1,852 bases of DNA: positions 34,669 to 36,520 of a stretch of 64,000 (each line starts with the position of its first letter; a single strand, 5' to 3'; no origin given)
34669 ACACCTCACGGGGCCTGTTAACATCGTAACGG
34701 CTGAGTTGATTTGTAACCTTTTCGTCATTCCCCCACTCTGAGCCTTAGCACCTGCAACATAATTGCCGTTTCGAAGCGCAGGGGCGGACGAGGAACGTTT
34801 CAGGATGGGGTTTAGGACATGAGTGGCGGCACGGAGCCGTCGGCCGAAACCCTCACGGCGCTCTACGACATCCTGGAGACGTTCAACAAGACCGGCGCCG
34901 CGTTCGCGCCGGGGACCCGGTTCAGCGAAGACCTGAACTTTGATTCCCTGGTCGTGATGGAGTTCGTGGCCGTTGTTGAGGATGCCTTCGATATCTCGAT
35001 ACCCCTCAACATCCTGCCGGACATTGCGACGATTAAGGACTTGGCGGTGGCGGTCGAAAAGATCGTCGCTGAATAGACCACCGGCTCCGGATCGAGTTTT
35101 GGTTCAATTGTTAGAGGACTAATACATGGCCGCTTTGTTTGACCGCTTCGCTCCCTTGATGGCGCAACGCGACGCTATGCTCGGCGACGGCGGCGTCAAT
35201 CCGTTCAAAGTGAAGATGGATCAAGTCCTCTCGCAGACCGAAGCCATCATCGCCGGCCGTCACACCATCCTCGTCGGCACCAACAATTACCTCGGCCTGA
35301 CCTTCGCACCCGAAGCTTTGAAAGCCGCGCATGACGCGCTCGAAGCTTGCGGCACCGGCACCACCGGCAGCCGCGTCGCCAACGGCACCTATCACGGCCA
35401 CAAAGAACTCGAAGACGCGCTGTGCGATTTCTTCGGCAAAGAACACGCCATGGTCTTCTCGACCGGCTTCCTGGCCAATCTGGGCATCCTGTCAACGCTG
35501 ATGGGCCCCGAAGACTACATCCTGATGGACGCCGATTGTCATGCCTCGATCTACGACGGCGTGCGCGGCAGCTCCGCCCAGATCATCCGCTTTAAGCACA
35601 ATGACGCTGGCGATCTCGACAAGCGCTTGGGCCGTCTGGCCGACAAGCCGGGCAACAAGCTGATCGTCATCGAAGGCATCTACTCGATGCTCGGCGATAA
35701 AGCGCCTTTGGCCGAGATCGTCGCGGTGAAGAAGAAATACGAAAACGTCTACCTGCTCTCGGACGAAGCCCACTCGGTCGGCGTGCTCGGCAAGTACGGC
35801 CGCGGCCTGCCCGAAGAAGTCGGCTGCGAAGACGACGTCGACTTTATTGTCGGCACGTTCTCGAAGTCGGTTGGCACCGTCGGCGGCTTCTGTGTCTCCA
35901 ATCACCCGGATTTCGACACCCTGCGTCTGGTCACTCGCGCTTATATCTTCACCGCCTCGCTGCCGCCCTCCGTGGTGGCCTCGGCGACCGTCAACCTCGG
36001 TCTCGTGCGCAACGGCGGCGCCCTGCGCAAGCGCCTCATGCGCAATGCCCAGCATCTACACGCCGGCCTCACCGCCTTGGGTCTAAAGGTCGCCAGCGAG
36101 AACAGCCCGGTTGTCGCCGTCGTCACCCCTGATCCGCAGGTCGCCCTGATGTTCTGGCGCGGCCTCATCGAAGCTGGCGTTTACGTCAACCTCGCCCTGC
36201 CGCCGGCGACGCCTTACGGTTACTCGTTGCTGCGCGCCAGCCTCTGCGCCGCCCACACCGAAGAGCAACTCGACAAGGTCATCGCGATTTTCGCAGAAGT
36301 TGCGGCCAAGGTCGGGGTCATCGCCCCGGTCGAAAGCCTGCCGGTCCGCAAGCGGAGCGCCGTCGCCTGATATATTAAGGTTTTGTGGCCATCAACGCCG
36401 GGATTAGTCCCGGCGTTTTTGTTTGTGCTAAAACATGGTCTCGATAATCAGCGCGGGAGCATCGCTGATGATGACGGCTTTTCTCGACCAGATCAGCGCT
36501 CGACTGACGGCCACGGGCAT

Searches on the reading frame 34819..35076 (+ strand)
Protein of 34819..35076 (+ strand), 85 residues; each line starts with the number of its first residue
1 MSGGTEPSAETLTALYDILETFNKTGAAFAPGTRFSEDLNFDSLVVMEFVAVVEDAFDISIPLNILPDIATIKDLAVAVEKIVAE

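Call 3: search_protein_families(library=pfam, proteins=[window:34819-35076:+], max_evalue=0.01)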
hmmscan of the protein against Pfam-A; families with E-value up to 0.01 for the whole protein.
window:34819-35076:+ (85 aa): 2 families
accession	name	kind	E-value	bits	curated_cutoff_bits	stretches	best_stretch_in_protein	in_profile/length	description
PF00550.31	PP-binding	-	2.4e-08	34.5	20.8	1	25-76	14-64/67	Phosphopantetheine attachment site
PF14573.12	PP-binding_2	-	0.0012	19.5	32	1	34-78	39-83/96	Acyl-carrier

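Call 4: search_protein_families(library=ncbifam, proteins=[window:34819-35076:+], max_evalue=0.01)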
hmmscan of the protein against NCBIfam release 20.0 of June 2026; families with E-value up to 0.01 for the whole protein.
window:34819-35076:+ (85 aa): 11 families
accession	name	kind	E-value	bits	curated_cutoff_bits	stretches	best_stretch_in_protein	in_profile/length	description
NF002150.0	PRK00982.1-4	subfamily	1.6e-10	41.1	66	1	18-80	14-76/80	acyl carrier protein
TIGR00517.1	acyl_carrier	equivalog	1.7e-09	37.5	70.45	1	19-76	13-70/77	acyl carrier protein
NF009104.0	PRK12449.1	equivalog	9.6e-09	35.1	70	1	27-75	23-71/80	acyl carrier protein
NF002148.0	PRK00982.1-2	subfamily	1.1e-08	34.8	71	1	20-79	15-74/79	acyl carrier protein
NF006031.0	PRK08172.1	equivalog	2.4e-08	34.5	76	1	30-82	25-77/82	acyl carrier protein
NF002147.0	PRK00982.1-1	equivalog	3.8e-07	29.8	84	1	29-80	27-78/83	acyl carrier protein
NF040636.1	AcpM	exception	1.3e-06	28.3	146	1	29-84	25-80/93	meromycolate extension acyl carrier protein AcpM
NF002151.0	PRK00982.1-5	equivalog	2.1e-06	27.8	92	1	31-78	25-72/78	acyl carrier protein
NF002149.0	PRK00982.1-3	equivalog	7.9e-05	22.5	106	1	32-74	26-68/78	acyl carrier protein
NF005798.0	PRK07639.1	equivalog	0.0027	18.1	100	1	12-65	7-62/91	petrobactin biosynthesis protein AsbD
NF005079.0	PRK06508.1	equivalog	0.0077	16.6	83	0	20-64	14-58/93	acyl carrier protein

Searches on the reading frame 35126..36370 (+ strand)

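Call 56: search_protein_families(library=ncbifam, proteins=[window:35126-36370:+], max_evalue=0.001)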
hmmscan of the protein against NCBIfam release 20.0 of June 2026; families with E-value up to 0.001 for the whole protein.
window:35126-36370:+ (414 aa): 11 families
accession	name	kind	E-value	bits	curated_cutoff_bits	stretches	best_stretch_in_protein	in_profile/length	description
NF047599.1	SerpalmtaseBetaP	equivalog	2.1e-182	606.1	500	1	3-396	2-393/394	serine palmitoyltransferase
NF047603.1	SerpalmtaseAlphaP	equivalog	2.4e-159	530.3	670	1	3-399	3-399/399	serine palmitoyltransferase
NF047600.1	SerpalmtaseCFB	equivalog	7.4e-101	337.7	640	1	21-398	20-394/395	serine palmitoyltransferase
TIGR00858.1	bioF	equivalog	3.7e-93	312.2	426.45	1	37-387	13-362/365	8-amino-7-oxononanoate synthase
NF005394.0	PRK06939.1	equivalog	6.8e-93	311.5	460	1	38-399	32-397/397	glycine C-acetyltransferase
TIGR01825.1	gly_Cac_T_rel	subfamily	4.4e-85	285.7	535.4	1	36-399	24-385/385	BioF/Kbl family PLP-dependent acyltransferase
TIGR01822.1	2am3keto_CoA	equivalog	1.5e-83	280.9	493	1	41-399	34-393/393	glycine C-acetyltransferase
TIGR01821.1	5aminolev_synth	equivalog_domain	6.6e-71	239.3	338.55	1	48-397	48-398/402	5-aminolevulinate synthase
NF005526.0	PRK07179.1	equivalog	3.8e-57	193.7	428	1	43-396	52-399/407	alpha-hydroxyketone-type quorum-sensing autoinducer synthase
NF004608.1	PRK05937.1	equivalog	1.1e-37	129.7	399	1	77-397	41-350/366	8-amino-7-oxononanoate synthase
NF005697.0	PRK07505.1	subfamily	4.3e-33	114.5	342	1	43-395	46-401/405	hypothetical protein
